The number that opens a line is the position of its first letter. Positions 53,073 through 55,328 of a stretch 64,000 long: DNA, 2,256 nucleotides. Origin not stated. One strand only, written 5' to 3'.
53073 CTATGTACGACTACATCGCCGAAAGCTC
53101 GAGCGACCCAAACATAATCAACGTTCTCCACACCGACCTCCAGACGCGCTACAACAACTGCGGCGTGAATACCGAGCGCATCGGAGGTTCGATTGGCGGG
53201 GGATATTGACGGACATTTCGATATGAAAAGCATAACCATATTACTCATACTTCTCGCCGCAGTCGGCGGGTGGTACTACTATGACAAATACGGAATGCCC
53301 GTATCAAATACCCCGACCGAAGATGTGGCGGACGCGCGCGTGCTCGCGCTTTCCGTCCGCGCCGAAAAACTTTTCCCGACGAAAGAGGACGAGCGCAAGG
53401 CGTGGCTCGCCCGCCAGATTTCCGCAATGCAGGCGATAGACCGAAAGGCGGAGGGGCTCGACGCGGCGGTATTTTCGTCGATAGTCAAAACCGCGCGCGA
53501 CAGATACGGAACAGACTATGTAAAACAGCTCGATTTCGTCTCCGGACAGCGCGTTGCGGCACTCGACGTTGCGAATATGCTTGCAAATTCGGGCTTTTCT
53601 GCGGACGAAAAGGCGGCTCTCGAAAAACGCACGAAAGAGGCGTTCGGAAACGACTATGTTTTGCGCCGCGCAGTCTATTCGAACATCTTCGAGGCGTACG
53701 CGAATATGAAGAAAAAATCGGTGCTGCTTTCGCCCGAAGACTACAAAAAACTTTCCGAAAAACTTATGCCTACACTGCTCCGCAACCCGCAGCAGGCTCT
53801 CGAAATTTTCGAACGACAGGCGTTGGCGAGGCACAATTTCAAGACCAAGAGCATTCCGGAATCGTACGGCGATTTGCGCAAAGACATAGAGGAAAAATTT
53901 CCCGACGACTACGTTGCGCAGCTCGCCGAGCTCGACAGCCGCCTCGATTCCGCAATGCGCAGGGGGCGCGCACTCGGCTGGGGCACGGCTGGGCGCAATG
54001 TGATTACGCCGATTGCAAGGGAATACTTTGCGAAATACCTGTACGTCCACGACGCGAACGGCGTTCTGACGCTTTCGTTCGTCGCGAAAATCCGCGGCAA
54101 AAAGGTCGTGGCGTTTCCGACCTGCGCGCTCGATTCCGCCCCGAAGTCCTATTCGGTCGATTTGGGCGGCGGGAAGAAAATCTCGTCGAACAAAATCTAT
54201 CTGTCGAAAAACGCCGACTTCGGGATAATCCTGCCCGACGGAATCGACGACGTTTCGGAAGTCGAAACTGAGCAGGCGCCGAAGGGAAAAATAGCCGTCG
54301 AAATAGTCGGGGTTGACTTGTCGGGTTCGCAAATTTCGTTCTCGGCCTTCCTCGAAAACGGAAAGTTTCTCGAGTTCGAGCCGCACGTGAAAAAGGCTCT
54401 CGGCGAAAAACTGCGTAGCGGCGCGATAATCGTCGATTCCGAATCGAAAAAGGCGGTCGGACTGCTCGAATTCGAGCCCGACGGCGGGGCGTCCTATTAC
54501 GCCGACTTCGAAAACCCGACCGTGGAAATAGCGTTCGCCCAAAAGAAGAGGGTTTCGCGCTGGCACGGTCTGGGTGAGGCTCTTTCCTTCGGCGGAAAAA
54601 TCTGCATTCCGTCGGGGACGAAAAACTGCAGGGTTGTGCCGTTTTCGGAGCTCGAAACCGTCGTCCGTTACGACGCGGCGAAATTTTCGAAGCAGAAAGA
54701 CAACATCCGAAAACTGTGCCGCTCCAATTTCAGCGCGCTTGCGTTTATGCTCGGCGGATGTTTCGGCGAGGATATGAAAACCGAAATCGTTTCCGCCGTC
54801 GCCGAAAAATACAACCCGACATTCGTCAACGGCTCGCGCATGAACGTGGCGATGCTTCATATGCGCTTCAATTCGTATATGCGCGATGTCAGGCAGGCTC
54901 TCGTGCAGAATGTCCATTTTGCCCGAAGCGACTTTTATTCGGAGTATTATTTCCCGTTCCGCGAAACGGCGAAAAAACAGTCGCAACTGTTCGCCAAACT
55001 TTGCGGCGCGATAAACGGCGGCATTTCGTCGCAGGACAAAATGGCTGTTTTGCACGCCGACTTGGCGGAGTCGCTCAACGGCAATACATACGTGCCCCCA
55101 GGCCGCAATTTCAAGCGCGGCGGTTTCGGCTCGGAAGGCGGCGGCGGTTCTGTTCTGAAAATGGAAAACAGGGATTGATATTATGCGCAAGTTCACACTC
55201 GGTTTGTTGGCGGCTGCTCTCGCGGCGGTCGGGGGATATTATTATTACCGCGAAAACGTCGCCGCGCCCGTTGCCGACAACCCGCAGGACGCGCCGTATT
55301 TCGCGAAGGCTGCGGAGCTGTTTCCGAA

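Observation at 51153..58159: Tandem triplet of diverged membrane-anchored paralogs plus a secreted coiled-coil protein: a 7-kb envelope module with no recognisable family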

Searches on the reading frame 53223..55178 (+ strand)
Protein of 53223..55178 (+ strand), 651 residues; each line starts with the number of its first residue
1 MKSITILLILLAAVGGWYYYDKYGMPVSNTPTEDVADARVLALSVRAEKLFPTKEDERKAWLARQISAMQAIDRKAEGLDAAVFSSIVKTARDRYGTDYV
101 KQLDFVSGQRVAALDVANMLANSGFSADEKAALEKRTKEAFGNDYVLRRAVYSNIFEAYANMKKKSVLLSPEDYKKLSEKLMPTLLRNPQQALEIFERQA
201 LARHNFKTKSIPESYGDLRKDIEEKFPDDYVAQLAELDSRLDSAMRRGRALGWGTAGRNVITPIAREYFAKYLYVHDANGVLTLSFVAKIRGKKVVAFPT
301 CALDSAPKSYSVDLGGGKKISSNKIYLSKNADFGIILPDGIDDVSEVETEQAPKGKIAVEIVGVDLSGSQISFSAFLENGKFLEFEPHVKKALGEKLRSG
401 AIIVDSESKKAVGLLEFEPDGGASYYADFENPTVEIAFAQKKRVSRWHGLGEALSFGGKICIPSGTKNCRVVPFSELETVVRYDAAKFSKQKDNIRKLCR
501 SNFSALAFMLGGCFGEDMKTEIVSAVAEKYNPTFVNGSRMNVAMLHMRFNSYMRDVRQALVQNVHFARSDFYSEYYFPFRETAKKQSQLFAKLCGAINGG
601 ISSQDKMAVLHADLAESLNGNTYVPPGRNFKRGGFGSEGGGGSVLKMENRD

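Call 3: search_protein_families(library=pfam, proteins=[window:53223-55178:+], max_evalue=1)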
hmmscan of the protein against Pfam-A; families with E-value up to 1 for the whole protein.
window:53223-55178:+ (651 aa): 2 families
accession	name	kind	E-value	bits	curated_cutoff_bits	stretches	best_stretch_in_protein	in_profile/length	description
PF02604.26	PhdYeFM_antitox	-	0.02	15.1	29.8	1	163-197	34-66/74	Antitoxin Phd_YefM, type II toxin-antitoxin system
PF01493.24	GXGXG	-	0.077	13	32.5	1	351-410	26-81/190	GXGXG motif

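Call 4: search_protein_families(library=ncbifam, proteins=[window:53223-55178:+], max_evalue=1)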
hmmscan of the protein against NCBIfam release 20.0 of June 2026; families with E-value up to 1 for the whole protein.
window:53223-55178:+ (651 aa): 0 families

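Call 8: find_homologous_proteins(query=window:53223-55178:+)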
Query window:53223-55178:+ (651 aa): 5 proteins with E <= 0.001 among 8000 candidates.
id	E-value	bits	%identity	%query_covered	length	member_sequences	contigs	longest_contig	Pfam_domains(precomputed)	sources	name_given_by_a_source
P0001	0.0e+0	1434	99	100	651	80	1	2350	-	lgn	-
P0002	0.0e+0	1158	77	100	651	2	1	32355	-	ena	-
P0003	3.6e-219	747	52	100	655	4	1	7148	-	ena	-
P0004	1.3e-194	666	47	97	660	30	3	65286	-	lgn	-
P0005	2.3e-63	233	27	94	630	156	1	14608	-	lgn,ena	-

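Call 9: search_solved_structures(query=window:53223-55178:+, max_evalue=1)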
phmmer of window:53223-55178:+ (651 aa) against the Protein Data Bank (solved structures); distinct sequences matched with E-value up to 1: 4.
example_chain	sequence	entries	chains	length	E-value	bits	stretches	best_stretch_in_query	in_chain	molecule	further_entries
7wgh_A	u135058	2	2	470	0.13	13.8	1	503-596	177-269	Squalene synthase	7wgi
7tgh_3A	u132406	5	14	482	0.16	13.5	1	34-127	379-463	M16 family peptidase, putative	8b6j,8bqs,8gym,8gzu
8ini_A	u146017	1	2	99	0.89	11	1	230-284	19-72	vaccinia h2 protein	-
1cb1_A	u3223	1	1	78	0.95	10.9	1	152-198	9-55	CALBINDIN D9K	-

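Call 10: find_encoding_contigs(protein=P0004, flank=10000, max_places=3)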
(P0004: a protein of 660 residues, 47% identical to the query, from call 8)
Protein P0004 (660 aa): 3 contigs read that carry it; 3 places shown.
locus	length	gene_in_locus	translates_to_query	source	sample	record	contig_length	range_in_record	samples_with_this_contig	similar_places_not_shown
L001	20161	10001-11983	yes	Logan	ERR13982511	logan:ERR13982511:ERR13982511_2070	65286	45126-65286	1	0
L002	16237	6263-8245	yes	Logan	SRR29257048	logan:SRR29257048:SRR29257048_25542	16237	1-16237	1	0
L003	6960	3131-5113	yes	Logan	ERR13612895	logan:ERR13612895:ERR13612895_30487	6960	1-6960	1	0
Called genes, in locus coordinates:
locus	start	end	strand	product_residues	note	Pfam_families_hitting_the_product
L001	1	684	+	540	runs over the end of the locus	PF21104:Glyco_hydro_78_N, PF17389:Bac_rhamnosid6H, PF22422:MGH1-like_GH (faint)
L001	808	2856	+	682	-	PF13089:PP_kinase_N, PF02503:PP_kinase, PF17941:PP_kinase_C_1, PF13091:PLDc_2 (faint), PF13090:PP_kinase_C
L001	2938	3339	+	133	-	-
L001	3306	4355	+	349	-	PF21252:Glyco_hydro_109_C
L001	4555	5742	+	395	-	PF01408:GFO_IDH_MocA, PF22725:GFO_IDH_MocA_C3, PF02894:GFO_IDH_MocA_C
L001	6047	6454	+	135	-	PF18291:HU-HIG (weak), PF00216:Bac_DNA_binding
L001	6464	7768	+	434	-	PF13393:tRNA-synt_His, PF03129:HGTP_anticodon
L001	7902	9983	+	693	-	-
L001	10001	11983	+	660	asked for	-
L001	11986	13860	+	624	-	-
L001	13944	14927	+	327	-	-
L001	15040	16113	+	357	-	PF13433:Peripla_BP_5 (faint), PF13458:Peripla_BP_6, PF01094:ANF_receptor (faint)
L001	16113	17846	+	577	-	PF03772:Competence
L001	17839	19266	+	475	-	PF01171:ATP_bind_3, PF11734:TilS_C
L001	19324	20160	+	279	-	?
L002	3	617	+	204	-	?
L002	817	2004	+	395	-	PF01408:GFO_IDH_MocA, PF22725:GFO_IDH_MocA_C3, PF02894:GFO_IDH_MocA_C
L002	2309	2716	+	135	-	PF18291:HU-HIG (weak), PF00216:Bac_DNA_binding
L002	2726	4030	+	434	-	PF13393:tRNA-synt_His, PF03129:HGTP_anticodon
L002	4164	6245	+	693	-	-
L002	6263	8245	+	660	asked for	-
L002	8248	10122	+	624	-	-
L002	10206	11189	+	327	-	-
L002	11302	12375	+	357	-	PF13433:Peripla_BP_5 (weak), PF13458:Peripla_BP_6, PF01094:ANF_receptor (faint)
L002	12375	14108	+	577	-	PF03772:Competence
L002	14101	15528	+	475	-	PF01171:ATP_bind_3, PF11734:TilS_C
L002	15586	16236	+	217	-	?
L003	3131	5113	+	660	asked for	-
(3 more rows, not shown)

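Call 11: find_encoding_contigs(protein=P0005, flank=10000, max_places=3)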
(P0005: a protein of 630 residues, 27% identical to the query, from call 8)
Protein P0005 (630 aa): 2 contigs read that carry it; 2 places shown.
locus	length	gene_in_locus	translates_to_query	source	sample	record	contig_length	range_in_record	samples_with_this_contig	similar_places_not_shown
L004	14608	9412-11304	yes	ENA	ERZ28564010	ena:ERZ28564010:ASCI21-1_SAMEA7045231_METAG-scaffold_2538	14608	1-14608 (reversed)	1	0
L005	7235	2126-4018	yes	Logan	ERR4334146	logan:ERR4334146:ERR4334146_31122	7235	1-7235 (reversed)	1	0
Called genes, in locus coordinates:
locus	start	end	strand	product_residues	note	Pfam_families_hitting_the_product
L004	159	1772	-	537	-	PF00331:Glyco_hydro_10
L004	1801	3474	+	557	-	-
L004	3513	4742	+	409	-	-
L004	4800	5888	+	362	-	PF03462:PCRF, PF00472:RF-1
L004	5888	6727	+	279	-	PF17827:PrmC_N, PF06325:PrmA, PF13489:Methyltransf_23 (weak), PF05175:MTS, PF13847:Methyltransf_31, PF08241:Methyltransf_11 (weak), PF08242:Methyltransf_12, PF13649:Methyltransf_25, +1 more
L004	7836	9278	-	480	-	-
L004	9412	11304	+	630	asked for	-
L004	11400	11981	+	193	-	-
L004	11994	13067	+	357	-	-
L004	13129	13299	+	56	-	PF00301:Rubredoxin, PF21349:RUBY_RBDX (faint)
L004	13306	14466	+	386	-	PF00753:Lactamase_B, PF19583:ODP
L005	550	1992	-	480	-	-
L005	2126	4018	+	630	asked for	-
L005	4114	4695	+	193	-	-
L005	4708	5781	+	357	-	-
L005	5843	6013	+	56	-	PF00301:Rubredoxin, PF21349:RUBY_RBDX (faint)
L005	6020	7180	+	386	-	PF00753:Lactamase_B, PF19583:ODP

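Call 12: find_encoding_contigs(protein=P0002, flank=10000, max_places=2)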
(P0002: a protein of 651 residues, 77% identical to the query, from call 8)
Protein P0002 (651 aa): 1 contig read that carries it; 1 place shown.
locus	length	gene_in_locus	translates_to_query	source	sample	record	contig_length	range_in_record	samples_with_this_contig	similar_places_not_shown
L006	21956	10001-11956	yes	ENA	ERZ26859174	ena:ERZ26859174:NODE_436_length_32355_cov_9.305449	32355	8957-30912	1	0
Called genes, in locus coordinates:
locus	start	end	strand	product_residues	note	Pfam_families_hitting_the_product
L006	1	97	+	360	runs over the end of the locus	PF03480:DctP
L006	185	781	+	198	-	PF04290:DctQ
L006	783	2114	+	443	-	PF06808:DctM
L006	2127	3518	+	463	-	PF06751:EutB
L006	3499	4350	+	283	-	PF05985:EutC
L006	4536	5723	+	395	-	PF01408:GFO_IDH_MocA, PF02894:GFO_IDH_MocA_C, PF22725:GFO_IDH_MocA_C3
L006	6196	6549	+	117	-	PF00216:Bac_DNA_binding, PF18291:HU-HIG (weak)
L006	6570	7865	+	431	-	PF13393:tRNA-synt_His, PF03129:HGTP_anticodon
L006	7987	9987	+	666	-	-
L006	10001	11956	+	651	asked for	-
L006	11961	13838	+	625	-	-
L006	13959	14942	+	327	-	-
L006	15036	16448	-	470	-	PF04966:OprB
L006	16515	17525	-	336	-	PF00149:Metallophos, PF12850:Metallophos_2 (weak)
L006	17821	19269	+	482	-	PF00199:Catalase, PF06628:Catalase-rel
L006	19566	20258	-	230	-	PF01048:PNP_UDP_1 (faint)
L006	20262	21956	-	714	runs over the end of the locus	PF00494:SQS_PSY, PF01266:DAO (faint), PF01593:Amino_oxidase, PF13450:NAD_binding_8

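Call 14: find_homologous_proteins(query=A1, max_evalue=0.01)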
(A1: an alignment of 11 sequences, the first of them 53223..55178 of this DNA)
Query A1 (11 sequences) (651 aa, profile of the alignment): 5 proteins with E <= 0.01 among 8000 candidates.
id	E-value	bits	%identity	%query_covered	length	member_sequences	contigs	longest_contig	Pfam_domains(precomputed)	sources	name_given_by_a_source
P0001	3.2e-261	886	99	100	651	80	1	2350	-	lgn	-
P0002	7.1e-261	885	77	100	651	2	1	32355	-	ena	-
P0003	9.7e-255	865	52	100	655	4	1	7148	-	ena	-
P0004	1.3e-247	841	47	97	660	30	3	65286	-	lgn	-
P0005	7.9e-208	710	27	94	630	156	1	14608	-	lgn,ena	-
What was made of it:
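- Tried and rejected: Using an 11-sequence alignment, it returned the same 5 proteins and was wasted (call 14).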

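Call 24: find_related_loci(query=A3, collection=genome_contigs, flank=10000)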
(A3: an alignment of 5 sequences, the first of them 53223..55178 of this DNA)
Query A3 (651 aa) in genome_contigs; peptide patterns used: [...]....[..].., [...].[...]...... (x = any residue, [..] = any of these).
61 stretches matched a pattern; 12 encode a relative of the query (tblastn E <= 1e-3); 11 distinct loci.
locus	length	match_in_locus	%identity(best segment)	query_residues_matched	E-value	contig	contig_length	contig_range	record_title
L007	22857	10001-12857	93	1-651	0e+0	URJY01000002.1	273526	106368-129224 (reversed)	uncultured Opitutales bacterium isolate UMGS1069 genome assembly, contig: NODE_2_length_273526_cov_11.390155, whole geno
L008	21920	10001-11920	46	17-650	0e+0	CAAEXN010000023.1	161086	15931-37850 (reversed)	MAG TPA_asm: Opitutales bacterium, isolate HGM23545, WGS project CAAEXN010000000 data, contig: SRS012969_12_k99_32791, w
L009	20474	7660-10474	53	1-649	0e+0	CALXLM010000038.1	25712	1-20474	MAG: uncultured Opitutales bacterium isolate E02__bin54 genome assembly, contig: E02__k127_1290959, whole genome shotgun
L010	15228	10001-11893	44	17-649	1e-168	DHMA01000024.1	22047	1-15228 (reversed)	MAG TPA_asm: Opitutia bacterium UBA4654 UBA4654_contig_15103, whole genome shotgun sequence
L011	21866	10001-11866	28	1-625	4e-74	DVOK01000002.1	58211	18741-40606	MAG TPA_asm: Candidatus Merdousia gallistercoris isolate CHK197-16368 CHK197__C18371_L58211_ERR3414592, whole genome sho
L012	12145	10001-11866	27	1-625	1e-72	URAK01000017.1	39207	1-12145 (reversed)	uncultured Opitutales bacterium isolate UMGS811 genome assembly, contig: NODE_919_length_39207_cov_11.368436, whole geno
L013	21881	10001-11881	28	1-625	1e-71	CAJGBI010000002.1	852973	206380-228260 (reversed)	Puniceicoccaceae bacterium Marseille-Q1082 genome assembly, contig: contig00002, whole genome shotgun sequence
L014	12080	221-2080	28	4-625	1e-69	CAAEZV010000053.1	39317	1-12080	MAG TPA_asm: Opitutales bacterium, isolate HGM23550, WGS project CAAEZV010000000 data, contig: SRS020394_33_k99_59042, w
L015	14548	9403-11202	28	17-625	3e-65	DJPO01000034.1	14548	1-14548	MAG TPA_asm: Opitutia bacterium UBA6410 UBA6410_contig_4816, whole genome shotgun sequence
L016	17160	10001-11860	28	4-625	6e-70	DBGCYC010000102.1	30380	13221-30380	MAG TPA_asm: Candidatus Merdousia sp. isolate MAG11642 contig102, whole genome shotgun sequence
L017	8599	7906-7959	72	4-21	5e-4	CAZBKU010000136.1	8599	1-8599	MAG TPA_asm: uncultured Thermoplasmatales archaeon isolate binchicken_co207_194 genome assembly, contig: NODE_10181_leng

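Call 30: search_protein_representatives(alignment_id=A2)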
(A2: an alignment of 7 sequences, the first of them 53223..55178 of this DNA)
Query: 7 sequences, 641 profile positions. Proteins with E-value up to 0.001 (for the whole library): 262; up to 1e-10: 91; up to 1e-30: 47. The best 150 are listed.
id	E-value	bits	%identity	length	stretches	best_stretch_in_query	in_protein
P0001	2.3e-293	990.9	-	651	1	1-640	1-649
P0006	4.9e-191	652.9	-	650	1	1-640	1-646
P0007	9.7e-190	648.6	-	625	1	1-623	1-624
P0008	8.1e-162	556.4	-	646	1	1-626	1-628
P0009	5.7e-155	533.7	-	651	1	1-640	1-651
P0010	3.9e-154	531.0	-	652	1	1-638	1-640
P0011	8.1e-149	513.4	-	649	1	1-640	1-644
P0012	1.3e-138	479.7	-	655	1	28-634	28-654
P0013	1.1e-113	397.4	-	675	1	2-634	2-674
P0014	5.7e-111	388.4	-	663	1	1-619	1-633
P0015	4.6e-106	372.2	-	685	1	39-635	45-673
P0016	2.3e-98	346.7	-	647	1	11-632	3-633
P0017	3.1e-98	346.3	-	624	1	1-620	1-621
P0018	4.7e-95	335.8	-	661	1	21-615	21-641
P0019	3.7e-94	332.8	-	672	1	34-615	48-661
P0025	1.4e-80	287.9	-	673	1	43-634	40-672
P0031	4.1e-68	246.8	-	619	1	33-608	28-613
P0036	4.5e-50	187.2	-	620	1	1-611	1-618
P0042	1.5e-43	165.6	-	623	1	1-602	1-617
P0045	4.4e-36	141.0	-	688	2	171-603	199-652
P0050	1.8e-32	129.0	-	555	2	192-607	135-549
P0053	2.3e-30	122.1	-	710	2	163-597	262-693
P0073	2.1e-21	92.5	-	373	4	44-150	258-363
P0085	7.1e-15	70.9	-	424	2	50-165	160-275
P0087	7.8e-14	67.4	-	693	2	55-249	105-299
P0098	3.4e-10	55.4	-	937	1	88-244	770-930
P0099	3.5e-10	55.4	-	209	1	41-175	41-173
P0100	4.1e-10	55.2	-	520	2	41-118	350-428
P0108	2.7e-09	52.4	-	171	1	36-164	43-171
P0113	1.1e-08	50.4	-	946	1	86-243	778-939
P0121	3.4e-08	48.8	-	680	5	76-158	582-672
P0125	3.9e-08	48.6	-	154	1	47-163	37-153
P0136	8.6e-08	47.5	-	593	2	42-161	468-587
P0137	9.6e-08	47.3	-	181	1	43-161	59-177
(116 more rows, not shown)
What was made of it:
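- An exhaustive HMMER search found 262 hits at E<=1e-3 and 47 at E<=1e-30 (call 30).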

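Call 31: search_protein_families(library=pfam, proteins=[P0098, P0113, P0121, P0087, P0136, P0100, P0053, P0045, P0085, P0073], max_evalue=0.01)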
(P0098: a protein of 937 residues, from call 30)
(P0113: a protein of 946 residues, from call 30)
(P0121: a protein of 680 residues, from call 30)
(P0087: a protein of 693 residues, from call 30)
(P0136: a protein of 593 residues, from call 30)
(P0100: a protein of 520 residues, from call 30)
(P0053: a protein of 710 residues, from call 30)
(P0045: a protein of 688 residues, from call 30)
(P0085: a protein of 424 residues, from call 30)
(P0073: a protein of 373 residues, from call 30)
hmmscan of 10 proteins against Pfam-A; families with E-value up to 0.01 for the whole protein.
P0098 (937 aa): 5 families
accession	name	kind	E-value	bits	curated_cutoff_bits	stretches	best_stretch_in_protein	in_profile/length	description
PF07693.20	KAP_NTPase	-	1e-07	32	20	1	35-252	12-167/293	KAP family P-loop domain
PF13173.12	AAA_14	-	1.9e-05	25.1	27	0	46-81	5-40/129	AAA domain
PF13191.12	AAA_16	-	0.0001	23.3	32.6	1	35-102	16-85/167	AAA ATPase domain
PF13716.11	CRAL_TRIO_2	-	0.00093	20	23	1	646-775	4-124/137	Divergent CRAL/TRIO domain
PF00004.35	AAA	-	0.0091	16.9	21.2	0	47-96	2-50/131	ATPase family associated with various cellular activities (AAA)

P0113 (946 aa): 6 families
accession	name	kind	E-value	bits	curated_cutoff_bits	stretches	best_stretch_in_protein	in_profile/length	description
PF07693.20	KAP_NTPase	-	6.5e-08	32.6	20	1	41-251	18-165/293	KAP family P-loop domain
PF13173.12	AAA_14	-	4.5e-06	27.1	27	0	46-98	5-56/129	AAA domain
PF13191.12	AAA_16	-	0.00019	22.4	32.6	1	43-93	24-75/167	AAA ATPase domain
PF13401.12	AAA_22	-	0.00038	21.2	27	0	44-95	6-58/130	AAA domain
PF24883.2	NPHP3_N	-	0.0035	18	24.8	0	43-110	22-90/164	Nephrocystin 3, N-terminal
PF00004.35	AAA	-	0.0049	17.8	21.2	0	47-101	2-55/131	ATPase family associated with various cellular activities (AAA)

P0121 (680 aa): 2 families
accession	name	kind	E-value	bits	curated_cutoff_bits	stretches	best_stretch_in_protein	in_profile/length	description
PF12523.13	DUF3725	-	0.0064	17.2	22.8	0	263-289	34-60/74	Protein of unknown function (DUF3725)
PF14676.12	FANCI_S2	-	0.0065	17.1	37.8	0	173-214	70-111/156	FANCI solenoid 2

P0087 (693 aa): 1 family
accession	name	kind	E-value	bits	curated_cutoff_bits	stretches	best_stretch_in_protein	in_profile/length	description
PF15011.11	CA109-like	-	0.0098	16.2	27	0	230-291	17-78/161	Ribosome biogenesis protein C1orf109-like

P0136 (593 aa): 1 family
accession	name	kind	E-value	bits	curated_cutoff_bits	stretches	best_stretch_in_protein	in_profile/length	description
PF00656.27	Peptidase_C14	-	2.5e-41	142.3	21.4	1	25-253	1-233/233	Caspase domain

P0100 (520 aa): 3 families
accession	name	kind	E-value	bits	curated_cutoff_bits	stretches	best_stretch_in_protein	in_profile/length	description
PF19964.5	EAD11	-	4.5e-15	55.8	26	1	9-85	5-79/80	Effector-associated domain 11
PF12770.12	CHAT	-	3.6e-08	33.6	24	1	175-308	122-266/289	CHAT domain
PF23001.1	MBTP1_N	-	1.5e-05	25.6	27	0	337-382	20-67/80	Membrane-bound Site-1 Protease Family N-terminal domain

P0053 (710 aa): 0 families

P0045 (688 aa): 0 families

P0085 (424 aa): 4 families
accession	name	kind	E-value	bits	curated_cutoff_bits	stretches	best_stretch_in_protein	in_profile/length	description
PF19303.5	Anticodon_3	-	9.7e-05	22.7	23.5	0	318-359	107-147/152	Anticodon binding domain of methionyl tRNA ligase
PF08880.16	QLQ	-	0.0003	20.8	23.8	0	220-245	12-35/35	QLQ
PF02952.23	Fucose_iso_C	-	0.00054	20.1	29.3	0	321-360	60-99/143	L-fucose isomerase, C-terminal domain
PF23536.1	TraK_C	-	0.0016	18.9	28.5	0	340-378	13-51/110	TraK C-terminal domain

P0073 (373 aa): 6 families
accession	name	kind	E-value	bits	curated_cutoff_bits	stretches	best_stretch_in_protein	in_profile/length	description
PF25785.1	TPR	-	0.00012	22.8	27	0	161-203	48-90/110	Nucleoprotein TPR-like domain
PF13412.12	HTH_24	-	0.00062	19.7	21.9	1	61-103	5-47/48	Winged helix-turn-helix DNA-binding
PF18570.6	Nup54_57_C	-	0.001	19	25.6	0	312-325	9-22/29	NUP57/Nup54 C-terminal domain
PF13428.12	TPR_14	-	0.0032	18.4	23.5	0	159-185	14-40/44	Tetratricopeptide repeat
PF20504.3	IntS14_C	-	0.0033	18.1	25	0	160-178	8-25/104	Integrator complex subunit 14, alpha-helical domain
PF18269.6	T3SS_ATPase_C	-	0.0043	17.3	22.7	0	234-256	4-26/72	T3SS EscN ATPase C-terminal domain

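Call 32: predict_structure(alignment_id=A2)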
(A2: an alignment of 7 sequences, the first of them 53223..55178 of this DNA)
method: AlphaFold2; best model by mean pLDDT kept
length: 651 residues; sequences in the alignment: 7
mean_pLDDT: 80.2   pTM: 0.55
mean pLDDT of the five models: 80.2, 78.3, 78.1, 77.1, 74.8
residues with pLDDT >= 90: 170; 70-90: 370; 50-70: 59; < 50: 52
segments of 3 or more residues with pLDDT < 50: 1-3, 24-35, 247-258, 629-651
pLDDT, mean of each block of 10 residues (from residue 1): 54 53 39 54 86 84 88 83 89 88 90 88 78 84 86 83 85 87 85 92 90 79 87 89 52 38 84 80 88 91 88 77 92 89 88 89 86 89 83 84 93 90 79 69 71 88 80 93 95 92 87 64 85 82 90 91 76 89 92 90 81 79 70 34 35 31
secondary structure, 60 per line:
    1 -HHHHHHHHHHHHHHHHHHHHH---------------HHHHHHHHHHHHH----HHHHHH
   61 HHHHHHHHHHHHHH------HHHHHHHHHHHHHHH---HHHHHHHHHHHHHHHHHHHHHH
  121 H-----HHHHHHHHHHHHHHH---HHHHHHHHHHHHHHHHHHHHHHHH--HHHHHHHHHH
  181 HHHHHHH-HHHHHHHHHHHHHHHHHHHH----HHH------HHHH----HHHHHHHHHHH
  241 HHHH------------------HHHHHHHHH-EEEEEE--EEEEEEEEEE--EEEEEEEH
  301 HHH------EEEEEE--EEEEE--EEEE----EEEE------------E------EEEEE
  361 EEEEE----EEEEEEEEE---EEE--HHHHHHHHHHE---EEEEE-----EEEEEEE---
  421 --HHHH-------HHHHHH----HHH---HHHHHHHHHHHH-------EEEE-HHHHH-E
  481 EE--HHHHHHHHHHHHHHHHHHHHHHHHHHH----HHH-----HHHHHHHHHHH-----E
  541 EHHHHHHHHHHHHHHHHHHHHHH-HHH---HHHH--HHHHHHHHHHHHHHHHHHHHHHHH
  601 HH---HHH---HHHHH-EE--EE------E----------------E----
elements in order: H2-22 H38-50 H55-74 H81-95 H99-121 H127-141 H145-168 H171-187 H189-208 H222-225 H230-244 H263-271 E273-278 E281-290 E293-299 H300-303 E310-315 E318-322 E325-328 E333-336 E356-365 E370-378 E382-384 H387-396 E401-405 E411-417 H423-426 H434-439 H450-461 E469-472 H474-478 E480-482 H485-511 H524-534 H542-563 H571-574 H577-602 H612-616
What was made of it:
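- On PA-clan / HtrA (S1C) serine proteases: The AF2 central domain has pLDDT 77-93 (call 32). The C-terminal region is an all-helical bundle in the model (call 32).
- Checked: The central beta-rich region, the C-terminal helical region and the disordered Gly-rich tail are seen in the AF2 model of B (call 32).
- AF2 model of B: pLDDT 80.2, with the central domain at 77-93 (call 32). The MSA behind the model is shallow (call 32). The strand count and order fit two six-stranded barrels (call 32).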
